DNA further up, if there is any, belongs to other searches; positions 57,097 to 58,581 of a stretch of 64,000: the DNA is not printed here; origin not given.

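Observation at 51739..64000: ABC-transporter-dependent, fucose-containing surface-glycan cluster with an AT-rich glycosyltransferase segment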

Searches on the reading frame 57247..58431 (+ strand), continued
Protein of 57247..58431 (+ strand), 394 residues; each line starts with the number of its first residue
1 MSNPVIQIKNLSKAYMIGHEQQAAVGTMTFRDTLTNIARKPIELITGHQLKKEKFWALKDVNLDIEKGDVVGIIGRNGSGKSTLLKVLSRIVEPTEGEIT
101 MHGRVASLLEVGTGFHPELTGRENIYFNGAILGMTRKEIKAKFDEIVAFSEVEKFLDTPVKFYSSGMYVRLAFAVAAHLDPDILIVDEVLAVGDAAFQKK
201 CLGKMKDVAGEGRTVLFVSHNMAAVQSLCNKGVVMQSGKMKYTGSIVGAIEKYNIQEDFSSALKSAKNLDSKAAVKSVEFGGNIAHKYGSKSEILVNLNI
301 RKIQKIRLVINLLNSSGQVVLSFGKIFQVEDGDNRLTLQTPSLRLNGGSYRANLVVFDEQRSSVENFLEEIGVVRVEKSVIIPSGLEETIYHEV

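Call 26: find_encoding_contigs(protein=P0123, flank=10000, max_places=2)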
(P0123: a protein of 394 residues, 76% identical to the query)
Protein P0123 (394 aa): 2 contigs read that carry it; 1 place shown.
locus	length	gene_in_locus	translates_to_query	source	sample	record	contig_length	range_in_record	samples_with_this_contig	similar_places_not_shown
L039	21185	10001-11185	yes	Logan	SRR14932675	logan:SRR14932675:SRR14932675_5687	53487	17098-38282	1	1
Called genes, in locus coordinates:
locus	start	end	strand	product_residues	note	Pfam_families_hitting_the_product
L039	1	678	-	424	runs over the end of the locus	PF13660:DUF4147, PF05161:MOFRL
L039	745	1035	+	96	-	PF14242:DUF4342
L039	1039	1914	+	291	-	PF13476:AAA_23 (weak), PF00005:ABC_tran, PF13304:AAA_21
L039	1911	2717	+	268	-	PF12679:ABC2_membrane_2, PF13346:ABC2_membrane_5 (weak)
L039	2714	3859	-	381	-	PF03729:DUF308 (faint), PF04970:LRAT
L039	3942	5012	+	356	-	PF06197:DUF998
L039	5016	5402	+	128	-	-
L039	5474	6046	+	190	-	-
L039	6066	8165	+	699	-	-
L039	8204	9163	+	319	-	PF01370:Epimerase, PF04321:RmlD_sub_bind (weak), PF16363:GDP_Man_Dehyd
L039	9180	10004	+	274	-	PF01061:ABC2_membrane, PF12698:ABC2_membrane_3 (weak)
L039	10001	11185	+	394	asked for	PF00005:ABC_tran, PF13304:AAA_21 (weak)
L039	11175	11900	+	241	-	PF13489:Methyltransf_23, PF08241:Methyltransf_11, PF08242:Methyltransf_12, PF13847:Methyltransf_31 (weak)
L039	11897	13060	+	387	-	PF13439:Glyco_transf_4, PF00534:Glycos_transf_1, PF13692:Glyco_trans_1_4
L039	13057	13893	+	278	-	PF01531:Glyco_transf_11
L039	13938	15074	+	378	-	PF01757:Acyl_transf_3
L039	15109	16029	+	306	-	PF00535:Glycos_transf_2, PF10111:Glyco_tranf_2_2, PF13641:Glyco_tranf_2_3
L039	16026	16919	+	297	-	PF00535:Glycos_transf_2, PF13641:Glyco_tranf_2_3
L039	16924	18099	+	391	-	PF20706:GT4-conflict, PF00534:Glycos_transf_1, PF13692:Glyco_trans_1_4, PF13524:Glyco_trans_1_2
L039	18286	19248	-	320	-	PF01370:Epimerase, PF04321:RmlD_sub_bind, PF16363:GDP_Man_Dehyd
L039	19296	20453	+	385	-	PF20706:GT4-conflict (weak), PF00534:Glycos_transf_1, PF13692:Glyco_trans_1_4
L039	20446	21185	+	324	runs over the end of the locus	PF00535:Glycos_transf_2, PF10111:Glyco_tranf_2_2 (faint), PF13641:Glyco_tranf_2_3, PF13632:Glyco_trans_2_3 (faint)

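Call 27: search_solved_structures(query=window:57247-58428:+, max_evalue=1e-20)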
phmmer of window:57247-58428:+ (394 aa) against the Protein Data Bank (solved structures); distinct sequences matched with E-value up to 1e-20: 58.
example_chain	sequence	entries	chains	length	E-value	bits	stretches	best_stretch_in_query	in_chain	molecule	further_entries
6amx_A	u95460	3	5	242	2.5e-64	221.2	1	52-246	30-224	ABC transporter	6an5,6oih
6m96_A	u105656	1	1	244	6.7e-64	219.8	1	52-246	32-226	ABC transporter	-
8dku_A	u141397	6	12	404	7.8e-64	219.6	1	52-249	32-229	ABC transporter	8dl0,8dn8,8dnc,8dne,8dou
7k2t_A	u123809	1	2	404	2e-63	218.3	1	52-249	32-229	ABC transporter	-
6jbh_A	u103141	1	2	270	1.3e-55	192.6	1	53-254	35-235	TarH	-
7dd0_A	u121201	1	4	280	1.2e-53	186.1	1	50-263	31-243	Teichoic acids export ATP-binding protein TagH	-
9cfl_B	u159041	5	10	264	6.3e-51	177.1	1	29-264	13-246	Teichoic acids export ATP-binding protein TagH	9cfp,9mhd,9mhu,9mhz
9qhw_C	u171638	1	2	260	2.3e-48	168.7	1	56-255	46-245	ABC transporter ATP-binding protein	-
9qfx_C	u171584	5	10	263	2.4e-48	168.7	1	56-255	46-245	ABC transporter ATP-binding protein | Probable o-antigen/lipopolysaccharide transport ATP-binding protein ABC transporter RfbE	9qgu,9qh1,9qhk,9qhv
9qhx_C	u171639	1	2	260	6e-48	167.4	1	56-255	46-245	ABC transporter ATP-binding protein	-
9qhj_C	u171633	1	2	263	6.1e-48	167.3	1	56-255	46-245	Probable o-antigen/lipopolysaccharide transport ATP-binding protein ABC transporter RfbE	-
8tsi_A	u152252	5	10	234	3.8e-31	112.1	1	58-253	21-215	ABC transporter ATP-binding protein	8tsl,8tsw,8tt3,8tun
8tsh_A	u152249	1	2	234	9.9e-31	110.7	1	58-253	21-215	ABC transporter ATP-binding protein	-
7w01_A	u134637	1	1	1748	1.2e-26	97.3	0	56-254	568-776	Phospholipid-transporting ATPase ABCA3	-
7w02_A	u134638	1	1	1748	7.7e-26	94.6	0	56-254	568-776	Phospholipid-transporting ATPase ABCA3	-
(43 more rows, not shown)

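Call 41: predict_structure(alignment_id=A2)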
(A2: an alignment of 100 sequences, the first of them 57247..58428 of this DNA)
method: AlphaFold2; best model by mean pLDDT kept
length: 394 residues; sequences in the alignment: 100
mean_pLDDT: 84.8   pTM: 0.74
mean pLDDT of the five models: 84.8, 83.4, 83.4, 82.9, 82.0
residues with pLDDT >= 90: 212; 70-90: 113; 50-70: 60; < 50: 9
segments of 3 or more residues with pLDDT < 50: 22-25
pLDDT, mean of each block of 10 residues (from residue 1): 92 85 49 58 60 89 97 88 93 95 90 83 95 93 96 95 90 89 84 79 89 92 89 95 95 72 58 87 75 93 89 87 94 93 88 93 89 85 56 52
secondary structure, 60 per line:
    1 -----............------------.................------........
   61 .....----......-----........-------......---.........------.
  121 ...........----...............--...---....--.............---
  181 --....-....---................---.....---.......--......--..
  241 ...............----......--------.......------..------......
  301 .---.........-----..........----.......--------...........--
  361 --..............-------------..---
elements in order: E6-17 H30-46 E53-65 E70-75 H81-88 E96-101 E105-107 H108-113 H121-131 H136-150 H165-177 E183-186 H188-191 H195-210 E214-218 H222-228 E231-236 E239-245 H246-255 H260-265 E274-280 E295-301 E305-313 E319-328 E333-339 E348-358 E363-376

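Call 44: fold_search(model_id=the predicted structure, library=pdb)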
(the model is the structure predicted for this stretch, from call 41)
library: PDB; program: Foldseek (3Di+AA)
matches with E <= 10: 1955; with E <= 0.001: 1227
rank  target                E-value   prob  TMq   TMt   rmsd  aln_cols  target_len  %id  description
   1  8dl0_C                2.3e-36  1.00  0.52  0.54  13.7       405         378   31  CryoEM structure of the nucleotide-free and open channel A.aeolicus WzmWzt transporter (released 2022-09-21)
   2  7k2t_C                1.0e-35  1.00  0.54  0.57  12.3       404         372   32  Mg2+/ATP-bound structure of the full-length WzmWzt O antigen ABC transporter in lipid nanodiscs (released 2021-01-13)
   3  7k2t_A                2.0e-35  1.00  0.56  0.58   9.2       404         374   32  Mg2+/ATP-bound structure of the full-length WzmWzt O antigen ABC transporter in lipid nanodiscs (released 2021-01-13)
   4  8dku_A                3.0e-35  1.00  0.55  0.55  10.0       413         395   30  CryoEM structure of the A. aeolicus WzmWzt transporter bound to the native O antigen (released 2022-09-21)
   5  8dne_C                4.2e-35  1.00  0.54  0.57  12.0       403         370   32  CryoEM structure of the A.aeolicus WzmWzt transporter bound to ATP (released 2022-09-21)
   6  8dl0_A                5.0e-35  1.00  0.53  0.54  10.1       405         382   31  CryoEM structure of the nucleotide-free and open channel A.aeolicus WzmWzt transporter (released 2022-09-21)
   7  8dne_A                1.8e-34  1.00  0.55  0.58   9.3       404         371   31  CryoEM structure of the A.aeolicus WzmWzt transporter bound to ATP (released 2022-09-21)
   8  6m96_A                2.1e-27  1.00  0.53  0.86   3.1       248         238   42  ATP-bound conformation of the WzmWzt O antigen ABC transporter (released 2019-03-06)
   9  9a4o_B                1.3e-26  1.00  0.55  0.42  43.9       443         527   23  Integrative model of IF2-TAGH by crosslinking MS and deep learning (released 2024-09-18)
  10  6amx                  1.4e-26  1.00  0.54  0.85   2.9       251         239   41  Crystal Structure of Nucelotide Binding Domain of O-antigen polysaccharide ABC-transporter (released 2017-11-29)
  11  6an5_B                1.6e-25  1.00  0.53  0.84   3.6       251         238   41  Crystal Structure of The Nucelotide Binding Domain of an O-antigen polysaccharide ABC-transporter (released 2017-11-29)
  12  7dd0_B                3.9e-25  1.00  0.55  0.81   3.5       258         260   33  Crystal structure of the N-terminal domain of TagH from Bacillus subtilis (released 2020-12-23)
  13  9cfl_B                2.0e-24  1.00  0.54  0.78   3.8       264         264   36  Cryo-EM structure of S. aureus TarGH in complex with ATP-gamma-S (released 2025-04-23)
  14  7dd0_C                3.5e-24  1.00  0.53  0.82   3.3       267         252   32  Crystal structure of the N-terminal domain of TagH from Bacillus subtilis (released 2020-12-23)
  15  6an5_A                4.5e-24  1.00  0.46  0.81   2.4       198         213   49  Crystal Structure of The Nucelotide Binding Domain of an O-antigen polysaccharide ABC-transporter (released 2017-11-29)
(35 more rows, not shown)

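Call 54: search_protein_families(library=ncbifam, proteins=[L039:18286-19248:-, L039:8204-9163:+], max_evalue=0.00001)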
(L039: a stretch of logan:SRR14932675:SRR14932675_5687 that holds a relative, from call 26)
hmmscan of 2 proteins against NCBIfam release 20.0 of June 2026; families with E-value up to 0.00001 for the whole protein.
L039:18286-19248:- (320 aa): 13 families
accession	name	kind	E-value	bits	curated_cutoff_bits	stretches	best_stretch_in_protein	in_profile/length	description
TIGR01472.1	gmd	equivalog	2e-160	533.6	415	1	3-317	1-341/342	GDP-mannose 4,6-dehydratase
TIGR04180.1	EDH_00030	hypoth_equivalog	2.7e-34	118.6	475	1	6-301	2-296/297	NAD-dependent 4,6-dehydratase LegB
TIGR01181.1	dTDP_gluc_dehyt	equivalog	2e-32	112.6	365.1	1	5-312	2-309/321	dTDP-glucose 4,6-dehydratase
TIGR02622.1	CDP_4_6_dhtase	equivalog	3.5e-24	85.6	278.45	1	3-312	5-328/352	CDP-glucose 4,6-dehydratase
TIGR01179.1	galE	equivalog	1.1e-22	80.3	262.3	1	5-308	2-319/332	UDP-glucose 4-epimerase GalE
NF007582.0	PRK10217.1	equivalog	6e-16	58.5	698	1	2-238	1-246/355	dTDP-glucose 4,6-dehydratase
NF007490.0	PRK10084.1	subfamily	9.1e-14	51.2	649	1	51-312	52-332/361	dTDP-glucose 4,6-dehydratase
NF043036.1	ErythonDh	equivalog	8.1e-12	45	325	1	4-162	2-163/321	D-erythronate dehydrogenase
NF007956.0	PRK10675.1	subfamily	1.8e-10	40.5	394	1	4-161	2-162/338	UDP-glucose 4-epimerase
NF052578.1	StrlDmthSdmBMthl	equivalog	8.5e-09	35.6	600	1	5-261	3-245/328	sterol demethylase protein SdmB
NF011728.1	PRK15181.1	equivalog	2.1e-07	30.3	760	1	3-310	16-333/348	Vi polysaccharide biosynthesis UDP-N-acetylglucosaminuronic acid C-4 epimerase TviC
TIGR03466.1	HpnA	hypoth_equivalog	2.1e-07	30.1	367.65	1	4-141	2-131/327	hopanoid-associated sugar epimerase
NF041015.1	UDPsulfquin_syn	equivalog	2.4e-07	30.1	575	0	45-121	62-141/384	UDP-sulfoquinovose synthase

L039:8204-9163:+ (319 aa): 16 families
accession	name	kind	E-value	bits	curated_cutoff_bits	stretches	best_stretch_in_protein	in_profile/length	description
NF047922.1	GDPFucSynFcl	equivalog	3.7e-93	312.3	500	1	10-317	1-306/308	GDP-L-fucose synthase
TIGR01181.1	dTDP_gluc_dehyt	equivalog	1.9e-30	106.1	365.1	1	60-317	70-316/321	dTDP-glucose 4,6-dehydratase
TIGR01179.1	galE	equivalog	1.2e-20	73.6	262.3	1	48-316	56-329/332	UDP-glucose 4-epimerase GalE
NF007490.0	PRK10084.1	subfamily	1.5e-19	70.2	649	1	141-316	164-338/361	dTDP-glucose 4,6-dehydratase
TIGR04180.1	EDH_00030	hypoth_equivalog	2.7e-19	69.3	475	1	61-275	68-268/297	NAD-dependent 4,6-dehydratase LegB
NF007582.0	PRK10217.1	equivalog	3.2e-16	59.4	698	1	135-317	151-336/355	dTDP-glucose 4,6-dehydratase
NF011728.1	PRK15181.1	equivalog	4.2e-15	55.6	760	1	62-317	89-342/348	Vi polysaccharide biosynthesis UDP-N-acetylglucosaminuronic acid C-4 epimerase TviC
TIGR02197.1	heptose_epim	equivalog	7.9e-14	51.5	274.6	1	14-314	1-315/316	ADP-glyceromanno-heptose 6-epimerase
NF042422.1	oxyalk_red_OleD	equivalog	2.1e-13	50.4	580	1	13-238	2-220/329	2-alkyl-3-oxoalkanoate reductase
TIGR02622.1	CDP_4_6_dhtase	equivalog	5e-13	48.9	278.45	1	63-314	77-332/352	CDP-glucose 4,6-dehydratase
NF042423.1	oxyalk_red_Shew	equivalog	2.5e-09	36.7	580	1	10-249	7-237/331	2-alkyl-3-oxoalkanoate reductase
TIGR03466.1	HpnA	hypoth_equivalog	3.3e-08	32.8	367.65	0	13-120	2-118/327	hopanoid-associated sugar epimerase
NF007956.0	PRK10675.1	subfamily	4.6e-08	32.6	394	0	49-313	60-330/338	UDP-glucose 4-epimerase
TIGR01777.1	yfcH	hypoth_equivalog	9.1e-07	28.7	207.35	0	14-73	1-67/292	TIGR01777 family oxidoreductase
NF052578.1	StrlDmthSdmBMthl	equivalog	2.1e-06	27.7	600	0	14-244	3-227/328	sterol demethylase protein SdmB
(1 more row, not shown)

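Call 71: search_protein_families(library=pfam, proteins=[L039:10736-11182:+], max_evalue=10)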
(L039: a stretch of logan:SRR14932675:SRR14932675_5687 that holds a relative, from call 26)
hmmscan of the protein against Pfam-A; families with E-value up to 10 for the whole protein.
L039:10736-11182:+ (149 aa): 2 families
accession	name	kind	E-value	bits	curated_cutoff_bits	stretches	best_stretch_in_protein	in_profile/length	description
PF14524.12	Wzt_C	-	3.2e-05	24.4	30.4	1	25-135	12-134/143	Wzt C-terminal domain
PF22132.1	TilS-like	-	0.0049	16.7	30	1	57-87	32-62/66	TilS-like substrate binding domain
